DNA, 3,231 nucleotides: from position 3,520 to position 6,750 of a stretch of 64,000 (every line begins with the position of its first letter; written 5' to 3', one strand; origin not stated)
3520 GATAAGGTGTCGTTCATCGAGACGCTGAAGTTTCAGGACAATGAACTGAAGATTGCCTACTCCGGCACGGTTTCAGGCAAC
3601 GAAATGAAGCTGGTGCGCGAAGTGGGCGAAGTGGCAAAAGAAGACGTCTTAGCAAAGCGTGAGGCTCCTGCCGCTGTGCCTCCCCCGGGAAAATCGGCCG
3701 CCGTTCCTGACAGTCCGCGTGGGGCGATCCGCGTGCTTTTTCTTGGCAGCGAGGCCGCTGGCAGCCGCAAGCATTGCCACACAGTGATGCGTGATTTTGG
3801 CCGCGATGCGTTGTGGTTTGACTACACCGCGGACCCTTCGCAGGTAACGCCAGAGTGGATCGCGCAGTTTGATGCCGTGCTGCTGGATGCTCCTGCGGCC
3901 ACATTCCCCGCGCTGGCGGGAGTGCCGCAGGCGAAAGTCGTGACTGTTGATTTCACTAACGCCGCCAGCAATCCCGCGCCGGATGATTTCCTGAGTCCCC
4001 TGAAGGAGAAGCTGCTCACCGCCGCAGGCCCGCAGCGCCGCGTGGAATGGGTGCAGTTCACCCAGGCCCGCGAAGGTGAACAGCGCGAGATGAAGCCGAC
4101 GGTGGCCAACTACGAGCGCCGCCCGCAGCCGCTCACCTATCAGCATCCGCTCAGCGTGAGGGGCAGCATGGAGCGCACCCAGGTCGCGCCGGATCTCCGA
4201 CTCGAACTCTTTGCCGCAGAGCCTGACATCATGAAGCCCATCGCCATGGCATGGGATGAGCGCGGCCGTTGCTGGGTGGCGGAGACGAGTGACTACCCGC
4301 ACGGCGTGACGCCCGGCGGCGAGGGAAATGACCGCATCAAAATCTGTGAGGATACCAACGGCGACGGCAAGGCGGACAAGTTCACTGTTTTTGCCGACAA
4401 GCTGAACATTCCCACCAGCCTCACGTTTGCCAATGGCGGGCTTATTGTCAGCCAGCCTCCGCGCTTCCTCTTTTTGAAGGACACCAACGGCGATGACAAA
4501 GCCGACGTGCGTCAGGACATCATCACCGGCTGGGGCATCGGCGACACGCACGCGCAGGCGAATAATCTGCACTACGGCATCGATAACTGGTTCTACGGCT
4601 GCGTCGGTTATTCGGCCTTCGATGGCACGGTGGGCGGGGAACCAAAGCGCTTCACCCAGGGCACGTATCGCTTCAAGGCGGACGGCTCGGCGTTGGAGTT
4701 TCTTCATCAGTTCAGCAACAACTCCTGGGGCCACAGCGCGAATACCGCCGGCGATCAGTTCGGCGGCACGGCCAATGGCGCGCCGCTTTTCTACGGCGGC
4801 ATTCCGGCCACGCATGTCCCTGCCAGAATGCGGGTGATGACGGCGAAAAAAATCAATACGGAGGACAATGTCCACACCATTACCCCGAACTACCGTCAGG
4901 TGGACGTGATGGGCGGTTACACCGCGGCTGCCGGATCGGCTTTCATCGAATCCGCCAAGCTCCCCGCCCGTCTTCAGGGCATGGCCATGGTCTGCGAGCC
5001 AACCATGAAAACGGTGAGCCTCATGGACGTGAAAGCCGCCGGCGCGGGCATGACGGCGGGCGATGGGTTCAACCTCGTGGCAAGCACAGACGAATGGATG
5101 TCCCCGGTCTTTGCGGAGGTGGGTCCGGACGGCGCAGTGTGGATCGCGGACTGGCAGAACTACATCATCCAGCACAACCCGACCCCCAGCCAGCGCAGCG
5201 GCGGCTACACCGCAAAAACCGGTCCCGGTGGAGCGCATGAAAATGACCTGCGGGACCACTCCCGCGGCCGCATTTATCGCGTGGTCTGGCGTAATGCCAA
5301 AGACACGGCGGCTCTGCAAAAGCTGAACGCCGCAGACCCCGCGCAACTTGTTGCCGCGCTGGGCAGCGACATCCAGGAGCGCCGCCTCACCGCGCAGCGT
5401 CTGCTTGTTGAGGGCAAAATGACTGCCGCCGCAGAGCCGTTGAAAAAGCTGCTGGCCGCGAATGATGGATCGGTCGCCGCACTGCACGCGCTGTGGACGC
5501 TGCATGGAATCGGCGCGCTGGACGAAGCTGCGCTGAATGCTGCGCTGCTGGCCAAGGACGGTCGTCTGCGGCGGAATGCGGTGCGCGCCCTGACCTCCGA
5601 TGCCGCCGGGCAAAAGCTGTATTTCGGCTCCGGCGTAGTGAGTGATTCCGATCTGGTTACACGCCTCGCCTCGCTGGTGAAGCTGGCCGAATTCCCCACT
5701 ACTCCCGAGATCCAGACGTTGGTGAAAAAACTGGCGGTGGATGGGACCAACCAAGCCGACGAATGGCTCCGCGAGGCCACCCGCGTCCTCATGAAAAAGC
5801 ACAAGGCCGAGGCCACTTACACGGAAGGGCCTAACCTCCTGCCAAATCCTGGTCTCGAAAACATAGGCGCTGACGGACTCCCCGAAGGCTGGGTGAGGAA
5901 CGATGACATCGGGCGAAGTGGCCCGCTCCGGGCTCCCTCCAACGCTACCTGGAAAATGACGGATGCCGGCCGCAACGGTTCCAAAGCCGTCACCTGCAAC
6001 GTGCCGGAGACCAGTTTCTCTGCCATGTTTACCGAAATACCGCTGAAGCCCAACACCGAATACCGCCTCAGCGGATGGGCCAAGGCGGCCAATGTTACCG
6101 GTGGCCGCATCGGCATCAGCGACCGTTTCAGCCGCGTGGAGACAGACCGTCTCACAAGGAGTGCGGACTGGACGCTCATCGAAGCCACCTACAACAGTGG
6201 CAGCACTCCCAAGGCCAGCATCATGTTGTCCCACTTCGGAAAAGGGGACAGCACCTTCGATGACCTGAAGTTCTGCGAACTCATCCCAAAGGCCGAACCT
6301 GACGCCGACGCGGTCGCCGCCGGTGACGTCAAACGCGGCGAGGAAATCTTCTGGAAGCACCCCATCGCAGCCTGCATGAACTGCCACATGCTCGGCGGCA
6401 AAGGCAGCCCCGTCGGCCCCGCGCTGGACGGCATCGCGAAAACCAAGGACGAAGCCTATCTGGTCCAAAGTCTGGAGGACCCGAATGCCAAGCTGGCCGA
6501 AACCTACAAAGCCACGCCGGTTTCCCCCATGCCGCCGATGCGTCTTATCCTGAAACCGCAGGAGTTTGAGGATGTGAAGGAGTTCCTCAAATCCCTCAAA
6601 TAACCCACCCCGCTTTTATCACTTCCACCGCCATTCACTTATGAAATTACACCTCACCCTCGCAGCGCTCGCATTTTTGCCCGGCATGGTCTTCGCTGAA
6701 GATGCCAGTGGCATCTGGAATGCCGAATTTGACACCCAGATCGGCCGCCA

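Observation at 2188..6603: Carbohydrate esterase physically fused to a PVC-type dehydrogenase / HEAT / CBM / cytochrome c protein inside a xylan operon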

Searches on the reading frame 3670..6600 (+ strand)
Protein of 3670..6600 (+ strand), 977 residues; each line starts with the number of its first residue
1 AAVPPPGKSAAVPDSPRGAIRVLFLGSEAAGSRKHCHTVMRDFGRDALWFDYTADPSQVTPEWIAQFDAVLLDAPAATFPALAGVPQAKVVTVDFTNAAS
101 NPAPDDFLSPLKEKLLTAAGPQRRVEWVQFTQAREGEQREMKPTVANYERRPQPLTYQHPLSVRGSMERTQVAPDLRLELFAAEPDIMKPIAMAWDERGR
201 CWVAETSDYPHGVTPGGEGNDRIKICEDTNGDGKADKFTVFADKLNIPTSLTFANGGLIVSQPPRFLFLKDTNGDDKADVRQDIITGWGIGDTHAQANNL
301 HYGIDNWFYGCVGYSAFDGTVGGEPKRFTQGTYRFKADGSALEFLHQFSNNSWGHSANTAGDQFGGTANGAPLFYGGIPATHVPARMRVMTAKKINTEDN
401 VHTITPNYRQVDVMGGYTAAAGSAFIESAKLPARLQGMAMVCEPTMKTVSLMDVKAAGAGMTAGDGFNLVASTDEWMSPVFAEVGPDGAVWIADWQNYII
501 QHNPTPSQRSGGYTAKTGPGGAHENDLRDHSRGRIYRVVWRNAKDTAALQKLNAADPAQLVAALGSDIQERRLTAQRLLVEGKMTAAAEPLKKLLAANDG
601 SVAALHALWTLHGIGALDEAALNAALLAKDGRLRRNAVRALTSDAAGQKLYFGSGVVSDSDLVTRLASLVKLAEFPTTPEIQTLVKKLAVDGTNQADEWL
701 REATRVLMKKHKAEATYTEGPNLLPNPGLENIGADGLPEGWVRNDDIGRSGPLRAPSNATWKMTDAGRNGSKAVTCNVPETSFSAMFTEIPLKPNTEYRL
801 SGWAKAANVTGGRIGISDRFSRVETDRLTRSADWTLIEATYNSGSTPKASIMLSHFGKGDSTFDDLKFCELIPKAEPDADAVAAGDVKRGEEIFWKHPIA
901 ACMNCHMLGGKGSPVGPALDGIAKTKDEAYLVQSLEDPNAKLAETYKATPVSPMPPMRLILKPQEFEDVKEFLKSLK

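Call 10: search_solved_structures(query=window:3670-6600:+, max_evalue=1, show_alignments=2)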
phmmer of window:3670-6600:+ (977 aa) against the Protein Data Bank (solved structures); distinct sequences matched with E-value up to 1: 11.
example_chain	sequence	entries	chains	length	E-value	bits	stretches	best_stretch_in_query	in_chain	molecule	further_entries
7zs0_A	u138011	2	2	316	3.3e-12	48.4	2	877-950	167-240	Hypothetical (Diheme) protein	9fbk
7zs1_A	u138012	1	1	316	3.5e-12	48.4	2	877-950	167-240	Hypothetical (Diheme) protein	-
7zs2_A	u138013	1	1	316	3.5e-12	48.4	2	877-950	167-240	Hypothetical (Diheme) protein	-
2l4d_A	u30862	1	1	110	0.096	13.8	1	889-945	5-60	SCO1/SenC family protein/cytochrome c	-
3oeb_A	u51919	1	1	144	0.11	13.5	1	787-867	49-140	S-layer associated multidomain endoglucanase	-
2zey_A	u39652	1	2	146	0.12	13.5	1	787-867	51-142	S-layer associated multidomain endoglucanase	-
3oea_A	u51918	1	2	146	0.12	13.5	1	787-867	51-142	S-layer associated multidomain endoglucanase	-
2zew_A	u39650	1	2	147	0.12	13.5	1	787-867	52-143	S-layer associated multidomain endoglucanase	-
2zex_A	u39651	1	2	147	0.12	13.5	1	787-867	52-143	S-layer associated multidomain endoglucanase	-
9rhz_A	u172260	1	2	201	0.14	13.3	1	554-696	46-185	ALPHAREP bE5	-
8yts_A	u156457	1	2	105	0.82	10.7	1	885-940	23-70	Cytochrome C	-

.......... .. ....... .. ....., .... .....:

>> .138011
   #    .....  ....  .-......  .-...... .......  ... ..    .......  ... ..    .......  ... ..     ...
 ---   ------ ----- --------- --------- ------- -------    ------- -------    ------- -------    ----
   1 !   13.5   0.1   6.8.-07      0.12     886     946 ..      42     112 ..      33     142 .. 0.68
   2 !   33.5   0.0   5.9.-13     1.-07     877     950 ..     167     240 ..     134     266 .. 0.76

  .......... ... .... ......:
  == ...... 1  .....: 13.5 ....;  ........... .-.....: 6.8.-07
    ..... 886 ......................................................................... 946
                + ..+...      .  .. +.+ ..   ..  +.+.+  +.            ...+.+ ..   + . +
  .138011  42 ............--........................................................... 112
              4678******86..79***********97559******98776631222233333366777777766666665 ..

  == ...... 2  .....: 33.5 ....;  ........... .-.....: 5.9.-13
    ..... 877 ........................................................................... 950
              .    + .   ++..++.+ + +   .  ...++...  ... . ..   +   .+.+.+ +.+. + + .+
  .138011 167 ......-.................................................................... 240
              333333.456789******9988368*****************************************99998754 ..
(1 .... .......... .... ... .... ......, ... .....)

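Call 12: find_homologous_proteins(query=window:3673-6600:+, max_evalue=1e-10)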
Query window:3673-6600:+ (976 aa): 7736 proteins with E <= 1e-10 among 8000 candidates; the best 120 are listed.
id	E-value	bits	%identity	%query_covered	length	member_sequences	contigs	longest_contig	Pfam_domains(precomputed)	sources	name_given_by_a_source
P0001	0.0e+0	2259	100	100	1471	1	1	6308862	PF00756.27,PF23500.2,PF00034.27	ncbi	-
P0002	0.0e+0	2138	94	99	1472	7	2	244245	PF00756.27,PF23500.2,PF00034.27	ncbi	-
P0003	0.0e+0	2108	93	100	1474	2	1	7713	PF00756.27,PF23500.2,PF00034.27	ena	-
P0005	0.0e+0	2106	92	100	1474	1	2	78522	PF00756.27,PF23500.2,PF00034.27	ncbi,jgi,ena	jgi:putative membrane-bound dehydrogenase-like protein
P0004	0.0e+0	2106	92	100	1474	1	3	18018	PF00756.27,PF23500.2,PF00034.27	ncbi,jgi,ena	jgi:putative membrane-bound dehydrogenase-like protein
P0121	0.0e+0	2104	92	100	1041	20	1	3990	PF23500.2,PF00034.27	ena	-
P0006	0.0e+0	2103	92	100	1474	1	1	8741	PF00756.27,PF23500.2,PF00034.27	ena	-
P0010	0.0e+0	2102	92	100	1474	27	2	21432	PF00756.27,PF23500.2,PF00034.27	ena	-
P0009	0.0e+0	2102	92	100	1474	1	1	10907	PF00756.27,PF23500.2,PF00034.27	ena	-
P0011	0.0e+0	2101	92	100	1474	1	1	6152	PF00756.27,PF23500.2,PF00034.27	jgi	jgi:putative membrane-bound dehydrogenase-like protein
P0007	0.0e+0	2100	92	100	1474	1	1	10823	PF00756.27,PF23500.2,PF00034.27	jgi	jgi:putative membrane-bound dehydrogenase-like protein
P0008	0.0e+0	2099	92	100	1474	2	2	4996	PF00756.27,PF23500.2,PF00034.27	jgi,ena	jgi:putative membrane-bound dehydrogenase-like protein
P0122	0.0e+0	2081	91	100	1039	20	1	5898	PF23500.2,PF00034.27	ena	-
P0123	0.0e+0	2066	91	99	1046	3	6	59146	PF23500.2,PF00034.27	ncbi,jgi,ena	jgi:putative membrane-bound dehydrogenase-like protein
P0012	0.0e+0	1963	85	100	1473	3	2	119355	PF00756.27,PF23500.2,PF00034.27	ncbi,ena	-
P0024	0.0e+0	1960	85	100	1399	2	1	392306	PF00756.27,PF23500.2,PF00034.27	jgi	jgi:putative membrane-bound dehydrogenase-like protein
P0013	0.0e+0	1904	82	100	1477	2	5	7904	PF00756.27,PF23500.2,PF00034.27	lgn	-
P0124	0.0e+0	1891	83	99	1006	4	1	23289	PF23500.2,PF00034.27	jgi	jgi:putative membrane-bound dehydrogenase-like protein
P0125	0.0e+0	1883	82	100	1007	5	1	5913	PF23500.2,PF00034.27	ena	-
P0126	0.0e+0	1881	83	98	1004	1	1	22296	PF23500.2,PF00034.27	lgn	-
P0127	0.0e+0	1878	82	98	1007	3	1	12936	PF23500.2,PF00034.27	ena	-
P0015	0.0e+0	1878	83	99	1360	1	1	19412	PF00756.27,PF23500.2,PF00034.27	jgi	jgi:putative membrane-bound dehydrogenase-like protein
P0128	0.0e+0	1877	82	98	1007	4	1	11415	PF23500.2,PF00034.27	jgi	jgi:putative membrane-bound dehydrogenase-like protein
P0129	0.0e+0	1874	81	100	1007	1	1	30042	PF23500.2,PF00034.27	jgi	jgi:putative membrane-bound dehydrogenase-like protein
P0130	0.0e+0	1873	82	98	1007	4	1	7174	PF23500.2,PF00034.27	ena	-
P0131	0.0e+0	1868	81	100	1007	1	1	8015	PF23500.2,PF00034.27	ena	-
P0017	0.0e+0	1860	81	100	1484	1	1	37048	PF00756.27,PF23500.2,PF00034.27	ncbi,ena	-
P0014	0.0e+0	1842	81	98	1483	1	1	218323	PF00756.27,PF23500.2,PF00034.27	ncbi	-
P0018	0.0e+0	1840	81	99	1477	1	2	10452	PF00756.27,PF23500.2,PF00034.27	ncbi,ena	-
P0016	0.0e+0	1831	79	100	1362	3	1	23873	PF00756.27,PF23500.2,PF00034.27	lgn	-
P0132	0.0e+0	1823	79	100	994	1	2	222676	PF23500.2,PF00034.27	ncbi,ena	-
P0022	0.0e+0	1812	80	98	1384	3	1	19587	PF00756.27,PF23500.2,PF00034.27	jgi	jgi:putative membrane-bound dehydrogenase-like protein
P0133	0.0e+0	1797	79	100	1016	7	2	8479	PF23500.2,PF00034.27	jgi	jgi:putative membrane-bound dehydrogenase-like protein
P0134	0.0e+0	1757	78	99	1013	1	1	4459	PF23500.2,PF00034.27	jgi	jgi:putative membrane-bound dehydrogenase-like protein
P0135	0.0e+0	1755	78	99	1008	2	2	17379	PF23500.2,PF00034.27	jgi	jgi:putative membrane-bound dehydrogenase-like protein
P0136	0.0e+0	1741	77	99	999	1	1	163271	PF23500.2,PF00034.27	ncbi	-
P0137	0.0e+0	1739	76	100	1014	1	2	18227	PF23500.2,PF00034.27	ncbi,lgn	-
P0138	0.0e+0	1704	76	98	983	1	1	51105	PF23500.2,PF00034.27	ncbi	ncbi:MAG: PVC-type heme-binding CxxCH protein [Verrucomicrobiota bacterium]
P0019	0.0e+0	1704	75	100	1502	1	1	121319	PF00756.27,PF23500.2,PF02018.24,PF00034.27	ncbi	ncbi:MAG: PVC-type heme-binding CxxCH protein [Verrucomicrobiota bacterium]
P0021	0.0e+0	1683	75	98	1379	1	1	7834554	PF00756.27,PF23500.2,PF00034.27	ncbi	ncbi:PVC-type heme-binding CxxCH protein [Verrucomicrobiota bacterium sgz303538]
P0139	0.0e+0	1680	74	100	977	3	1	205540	PF23500.2,PF00034.27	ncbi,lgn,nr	ncbi:MAG: Membrane-bound dehydrogenase domain protein [Verrucomicrobiales bacterium]|nr:Membrane-bou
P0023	0.0e+0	1653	73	99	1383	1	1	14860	PF00756.27,PF23500.2,PF00034.27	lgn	-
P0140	0.0e+0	1651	76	96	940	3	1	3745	PF23500.2,PF00034.27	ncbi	ncbi:MAG: PVC-type heme-binding CxxCH protein, partial [Chthoniobacteraceae bacterium]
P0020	0.0e+0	1626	72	100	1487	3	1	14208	PF00756.27,PF23500.2,PF02018.24,PF00034.27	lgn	-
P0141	0.0e+0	1596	70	100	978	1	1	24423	PF23500.2,PF00034.27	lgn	-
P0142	0.0e+0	1565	71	98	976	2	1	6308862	PF23500.2,PF02018.24,PF00034.27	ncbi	-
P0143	0.0e+0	1560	70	98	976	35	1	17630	PF23500.2,PF02018.24,PF00034.27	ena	-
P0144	0.0e+0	1555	70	98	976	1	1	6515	PF23500.2,PF02018.24,PF00034.27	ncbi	-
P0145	0.0e+0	1529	70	98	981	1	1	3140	PF23500.2,PF00034.27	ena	-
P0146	0.0e+0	1527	70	98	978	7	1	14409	PF23500.2,PF00034.27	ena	-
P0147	0.0e+0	1488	68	100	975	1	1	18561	PF23500.2,PF00034.27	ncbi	-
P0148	0.0e+0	1485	68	100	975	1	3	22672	PF23500.2,PF00034.27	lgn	-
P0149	0.0e+0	1478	68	98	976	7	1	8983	PF23500.2,PF13442.12,PF00034.27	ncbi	-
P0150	0.0e+0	1462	67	98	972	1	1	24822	PF23500.2,PF02018.24,PF00034.27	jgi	jgi:putative membrane-bound dehydrogenase-like protein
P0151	0.0e+0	1451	67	100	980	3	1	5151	PF23500.2,PF00034.27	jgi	jgi:putative membrane-bound dehydrogenase-like protein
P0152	0.0e+0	1449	76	84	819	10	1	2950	PF23500.2,PF00034.27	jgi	jgi:putative membrane-bound dehydrogenase-like protein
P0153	0.0e+0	1414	65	98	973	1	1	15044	PF23500.2,PF00034.27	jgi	jgi:putative membrane-bound dehydrogenase-like protein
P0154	0.0e+0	1400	65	98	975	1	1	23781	PF23500.2,PF13646.13,PF00034.27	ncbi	ncbi:MAG: PVC-type heme-binding CxxCH protein [Verrucomicrobiota bacterium]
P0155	0.0e+0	1396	64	98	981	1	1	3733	PF23500.2,PF02018.24,PF00034.27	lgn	-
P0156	0.0e+0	1394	65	98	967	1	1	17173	PF23500.2,PF02018.24,PF13646.13,PF00034.27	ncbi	-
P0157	0.0e+0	1392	64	98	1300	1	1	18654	PF23500.2,PF02018.24,PF00034.27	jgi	jgi:putative membrane-bound dehydrogenase-like protein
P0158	0.0e+0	1392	63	99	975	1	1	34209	PF23500.2,PF00034.27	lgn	-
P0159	0.0e+0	1380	64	98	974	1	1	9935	PF23500.2,PF00034.27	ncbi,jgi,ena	jgi:putative membrane-bound dehydrogenase-like protein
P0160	0.0e+0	1377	64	98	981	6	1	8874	PF23500.2,PF02018.24,PF00034.27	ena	-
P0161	0.0e+0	1375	63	98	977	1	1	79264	PF23500.2,PF00034.27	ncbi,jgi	-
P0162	0.0e+0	1370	63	98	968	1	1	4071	PF23500.2,PF02018.24,PF00034.27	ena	-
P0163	0.0e+0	1369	63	98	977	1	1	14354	PF23500.2,PF02018.24,PF13646.13,PF00034.27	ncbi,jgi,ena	jgi:putative membrane-bound dehydrogenase-like protein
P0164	0.0e+0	1366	63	98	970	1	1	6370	PF23500.2,PF02018.24,PF00034.27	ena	-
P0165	0.0e+0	1366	63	98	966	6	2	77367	PF23500.2,PF02018.24,PF00034.27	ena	-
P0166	0.0e+0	1366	62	98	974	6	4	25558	PF23500.2,PF02018.24,PF00034.27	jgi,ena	-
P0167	0.0e+0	1365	64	98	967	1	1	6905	PF23500.2,PF02018.24,PF00034.27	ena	-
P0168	0.0e+0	1363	63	99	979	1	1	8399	PF23500.2,PF13442.12,PF00034.27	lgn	-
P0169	0.0e+0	1362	63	98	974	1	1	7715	PF23500.2,PF02018.24,PF00034.27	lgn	-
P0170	0.0e+0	1361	62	99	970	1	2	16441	PF23500.2,PF02018.24,PF13646.13,PF00034.27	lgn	-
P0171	0.0e+0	1358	63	98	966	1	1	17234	PF23500.2,PF02018.24,PF13646.13,PF00034.27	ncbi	ncbi:MAG: PVC-type heme-binding CxxCH protein [Chthoniobacteraceae bacterium]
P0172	0.0e+0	1356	64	98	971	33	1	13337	PF23500.2,PF02018.24,PF13646.13,PF00034.27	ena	-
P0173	0.0e+0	1354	63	98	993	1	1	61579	PF23500.2,PF02018.24,PF00034.27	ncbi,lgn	-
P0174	0.0e+0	1354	62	98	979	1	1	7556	PF23500.2,PF00034.27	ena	-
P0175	0.0e+0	1353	63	98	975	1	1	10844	PF23500.2,PF13646.13,PF00034.27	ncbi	-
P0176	0.0e+0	1353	63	99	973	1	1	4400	PF23500.2,PF02018.24,PF00034.27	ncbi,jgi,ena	jgi:putative membrane-bound dehydrogenase-like protein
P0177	0.0e+0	1352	62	98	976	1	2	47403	PF23500.2,PF00034.27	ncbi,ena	-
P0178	0.0e+0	1352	63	98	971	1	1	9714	PF23500.2,PF00034.27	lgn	-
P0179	0.0e+0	1352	62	98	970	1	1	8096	PF23500.2,PF02018.24,PF13646.13,PF00034.27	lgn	-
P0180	0.0e+0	1351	62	98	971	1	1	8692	PF23500.2,PF02018.24,PF13646.13,PF00034.27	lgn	-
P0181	0.0e+0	1351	63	98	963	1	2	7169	PF23500.2,PF02018.24,PF00034.27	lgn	-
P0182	0.0e+0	1350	61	99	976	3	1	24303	PF23500.2,PF00034.27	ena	-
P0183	0.0e+0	1348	62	98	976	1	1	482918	PF23500.2,PF00034.27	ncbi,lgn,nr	ncbi:MAG: rane-bound dehydrogenase protein [Chthoniobacteraceae bacterium]|nr:rane-bound dehydrogena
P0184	0.0e+0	1348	62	98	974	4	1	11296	PF23500.2,PF00034.27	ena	-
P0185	0.0e+0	1347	63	98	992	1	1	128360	PF23500.2,PF00034.27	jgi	jgi:putative membrane-bound dehydrogenase-like protein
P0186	0.0e+0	1347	63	98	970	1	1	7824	PF23500.2,PF13646.13,PF00034.27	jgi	jgi:putative membrane-bound dehydrogenase-like protein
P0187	0.0e+0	1343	62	99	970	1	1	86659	PF23500.2,PF00034.27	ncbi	-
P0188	0.0e+0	1342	61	98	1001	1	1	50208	PF23500.2,PF02018.24,PF13646.13,PF00034.27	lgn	-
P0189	0.0e+0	1342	62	98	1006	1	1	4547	PF23500.2,PF02018.24,PF00034.27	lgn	-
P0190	0.0e+0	1341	62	98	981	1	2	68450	PF23500.2,PF00034.27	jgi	-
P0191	0.0e+0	1341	63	98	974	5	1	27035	PF23500.2,PF13442.12,PF00034.27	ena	-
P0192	0.0e+0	1341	62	98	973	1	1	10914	PF23500.2,PF02018.24,PF00034.27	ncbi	-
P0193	0.0e+0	1340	62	99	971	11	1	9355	PF23500.2,PF13646.13,PF00034.27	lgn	-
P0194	0.0e+0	1340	61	99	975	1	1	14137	PF23500.2,PF02018.24,PF00034.27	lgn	-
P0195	0.0e+0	1339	62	98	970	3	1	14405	PF23500.2,PF13646.13,PF00034.27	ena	-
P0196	0.0e+0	1338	62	99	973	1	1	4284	PF23500.2,PF02018.24,PF13442.12,PF00034.27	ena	-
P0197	0.0e+0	1337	62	98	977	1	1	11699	PF23500.2,PF00034.27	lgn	-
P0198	0.0e+0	1335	62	98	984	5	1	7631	PF23500.2,PF02018.24,PF13646.13,PF00034.27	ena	-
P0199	0.0e+0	1334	62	99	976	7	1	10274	PF23500.2,PF13646.13,PF00034.27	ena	-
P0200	0.0e+0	1334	61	98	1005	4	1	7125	PF23500.2,PF02018.24,PF13646.13,PF00034.27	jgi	jgi:putative membrane-bound dehydrogenase-like protein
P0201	0.0e+0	1334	63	98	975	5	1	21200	PF23500.2,PF00034.27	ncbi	-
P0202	0.0e+0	1333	60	98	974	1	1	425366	PF23500.2,PF00034.27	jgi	jgi:putative membrane-bound dehydrogenase-like protein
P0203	0.0e+0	1333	62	98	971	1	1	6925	PF23500.2,PF00034.27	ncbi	-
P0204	0.0e+0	1332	61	98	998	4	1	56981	PF23500.2,PF13442.12,PF13646.13,PF00034.27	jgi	-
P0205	0.0e+0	1331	61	98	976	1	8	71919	PF23500.2,PF00034.27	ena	-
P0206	0.0e+0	1331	62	98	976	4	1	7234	PF23500.2,PF00034.27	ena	-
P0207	0.0e+0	1331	61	99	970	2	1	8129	PF23500.2,PF13646.13,PF00034.27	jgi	jgi:putative membrane-bound dehydrogenase-like protein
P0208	0.0e+0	1331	61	98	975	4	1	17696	PF23500.2,PF02018.24,PF13646.13,PF00034.27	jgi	jgi:putative membrane-bound dehydrogenase-like protein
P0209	0.0e+0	1331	62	98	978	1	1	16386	PF23500.2,PF02018.24,PF00034.27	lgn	-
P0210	0.0e+0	1329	62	98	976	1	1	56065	PF23500.2,PF00034.27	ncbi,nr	ncbi:MAG: c-type cytochrome [Verrucomicrobiales bacterium]|nr:c-type cytochrome [Verrucomicrobiales 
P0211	0.0e+0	1329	62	98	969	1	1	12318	PF23500.2,PF02018.24,PF00034.27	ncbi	-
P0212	0.0e+0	1328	63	98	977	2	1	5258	PF23500.2,PF02018.24,PF13442.12,PF00034.27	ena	-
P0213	0.0e+0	1328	62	98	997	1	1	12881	PF23500.2,PF00034.27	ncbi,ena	-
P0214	0.0e+0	1328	61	98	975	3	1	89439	PF23500.2,PF02018.24,PF00034.27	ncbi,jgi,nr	ncbi:MAG: hypothetical protein QOE70_56 [Chthoniobacter sp.]|jgi:putative membrane-bound dehydrogena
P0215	0.0e+0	1327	62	98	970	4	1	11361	PF23500.2,PF02018.24,PF13442.12,PF00034.27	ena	-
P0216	0.0e+0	1326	61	100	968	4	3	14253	PF23500.2,PF13646.13,PF00034.27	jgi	jgi:putative membrane-bound dehydrogenase-like protein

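Call 14: find_encoding_contigs(protein=P0123, flank=8000, max_places=3)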
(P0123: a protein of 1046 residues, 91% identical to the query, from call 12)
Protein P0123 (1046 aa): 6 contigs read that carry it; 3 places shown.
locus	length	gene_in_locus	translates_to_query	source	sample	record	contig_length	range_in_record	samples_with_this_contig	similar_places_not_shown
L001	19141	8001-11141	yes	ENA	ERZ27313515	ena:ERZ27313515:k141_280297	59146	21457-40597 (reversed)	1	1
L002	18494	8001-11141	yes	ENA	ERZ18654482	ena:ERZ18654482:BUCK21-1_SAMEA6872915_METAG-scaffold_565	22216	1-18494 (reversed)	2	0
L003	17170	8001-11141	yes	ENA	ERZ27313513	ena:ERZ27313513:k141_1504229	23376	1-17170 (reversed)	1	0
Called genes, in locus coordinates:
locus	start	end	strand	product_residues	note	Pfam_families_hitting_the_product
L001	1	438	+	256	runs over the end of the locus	PF00005:ABC_tran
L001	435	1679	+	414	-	PF12704:MacB_PCD, PF02687:FtsX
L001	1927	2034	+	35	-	-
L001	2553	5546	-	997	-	PF01522:Polysacc_deac_1, PF12951:PATR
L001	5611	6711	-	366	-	PF00657:Lipase_GDSL, PF13472:Lipase_GDSL_2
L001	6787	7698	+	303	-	-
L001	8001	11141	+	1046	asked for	PF23500:DUF7133, PF00034:Cytochrom_C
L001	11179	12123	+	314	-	PF00756:Esterase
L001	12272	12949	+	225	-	PF02698:DUF218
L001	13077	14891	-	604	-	PF22297:PccH (faint), PF07635:PSCyt1, PF03781:FGE-sulfatase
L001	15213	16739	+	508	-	PF00989:PAS, PF13188:PAS_8 (weak), PF08447:PAS_3 (weak), PF08448:PAS_4, PF13426:PAS_9 (weak), PF00512:HisKA (weak), PF02518:HATPase_c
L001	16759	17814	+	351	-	PF00072:Response_reg, PF07730:HisKA_3, PF02518:HATPase_c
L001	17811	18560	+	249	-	PF00072:Response_reg, PF00196:GerE, PF08281:Sigma70_r4_2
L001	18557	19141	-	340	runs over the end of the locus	PF08240:ADH_N, PF00107:ADH_zinc_N, PF13602:ADH_zinc_N_2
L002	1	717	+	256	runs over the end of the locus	PF00005:ABC_tran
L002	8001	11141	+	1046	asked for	PF23500:DUF7133, PF00034:Cytochrom_C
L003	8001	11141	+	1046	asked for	PF23500:DUF7133, PF00034:Cytochrom_C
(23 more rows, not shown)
